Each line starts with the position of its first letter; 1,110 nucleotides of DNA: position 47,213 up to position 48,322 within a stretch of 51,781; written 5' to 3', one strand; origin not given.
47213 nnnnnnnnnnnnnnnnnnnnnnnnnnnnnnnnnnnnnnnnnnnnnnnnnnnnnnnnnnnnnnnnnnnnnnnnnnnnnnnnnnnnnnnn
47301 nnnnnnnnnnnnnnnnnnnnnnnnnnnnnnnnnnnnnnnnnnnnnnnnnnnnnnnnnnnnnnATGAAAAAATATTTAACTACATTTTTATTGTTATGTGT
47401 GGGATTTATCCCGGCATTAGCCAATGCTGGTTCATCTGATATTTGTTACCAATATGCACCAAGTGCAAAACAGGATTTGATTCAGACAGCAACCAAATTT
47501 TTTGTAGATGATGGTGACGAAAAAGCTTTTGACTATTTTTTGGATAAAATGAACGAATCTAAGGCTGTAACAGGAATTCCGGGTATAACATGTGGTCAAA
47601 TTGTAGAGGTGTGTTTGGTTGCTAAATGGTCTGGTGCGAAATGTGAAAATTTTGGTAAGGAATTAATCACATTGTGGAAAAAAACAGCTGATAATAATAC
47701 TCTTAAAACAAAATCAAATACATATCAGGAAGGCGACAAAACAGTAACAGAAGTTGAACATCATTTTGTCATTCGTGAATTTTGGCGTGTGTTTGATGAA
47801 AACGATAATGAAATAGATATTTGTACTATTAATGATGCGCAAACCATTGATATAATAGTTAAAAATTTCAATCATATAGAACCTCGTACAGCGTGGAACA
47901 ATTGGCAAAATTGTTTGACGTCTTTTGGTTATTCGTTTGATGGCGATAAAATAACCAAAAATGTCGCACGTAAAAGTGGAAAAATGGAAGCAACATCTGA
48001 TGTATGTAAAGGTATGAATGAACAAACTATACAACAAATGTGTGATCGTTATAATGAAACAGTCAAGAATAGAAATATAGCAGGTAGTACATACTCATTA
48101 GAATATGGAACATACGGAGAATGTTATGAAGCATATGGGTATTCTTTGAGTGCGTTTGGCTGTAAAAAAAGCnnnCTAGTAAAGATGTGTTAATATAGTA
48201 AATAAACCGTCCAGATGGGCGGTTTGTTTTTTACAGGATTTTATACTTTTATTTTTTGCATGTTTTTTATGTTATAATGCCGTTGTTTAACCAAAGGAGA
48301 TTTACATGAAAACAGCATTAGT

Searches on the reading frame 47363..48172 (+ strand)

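Call 8: search_protein_families(library=pfam, proteins=[window:47363-48172:+], max_evalue=1)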
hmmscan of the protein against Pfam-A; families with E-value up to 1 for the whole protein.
window:47363-48172:+ (270 aa): 2 families
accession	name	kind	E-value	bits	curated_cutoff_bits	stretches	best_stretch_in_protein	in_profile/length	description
PF18788.6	DarA_N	-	0.0012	19.1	27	1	154-218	54-114/122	Defence against restriction A N-terminal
PF24027.1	DUF7338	-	0.017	15.2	27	1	138-210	42-112/180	Family of unknown function (DUF7338)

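Call 9: search_protein_families(library=ncbifam, proteins=[window:47363-48172:+], max_evalue=1)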
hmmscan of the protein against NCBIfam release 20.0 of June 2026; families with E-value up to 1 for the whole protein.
window:47363-48172:+ (270 aa): 1 family
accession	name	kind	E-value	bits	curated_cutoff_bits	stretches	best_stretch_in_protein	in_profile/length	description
NF004138.0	PRK05618.4-1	equivalog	0.092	12.5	360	1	37-84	88-131/203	50S ribosomal protein L25/general stress protein Ctc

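Call 66: search_protein_families(library=padloc, proteins=[window:47363-48172:+], max_evalue=0.01)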
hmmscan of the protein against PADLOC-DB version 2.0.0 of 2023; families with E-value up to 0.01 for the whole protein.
window:47363-48172:+ (270 aa): 0 families

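Call 67: search_protein_families(library=phrogs, proteins=[window:47363-48172:+], max_evalue=0.01)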
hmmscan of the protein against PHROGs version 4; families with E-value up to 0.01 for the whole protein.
window:47363-48172:+ (270 aa): 0 families
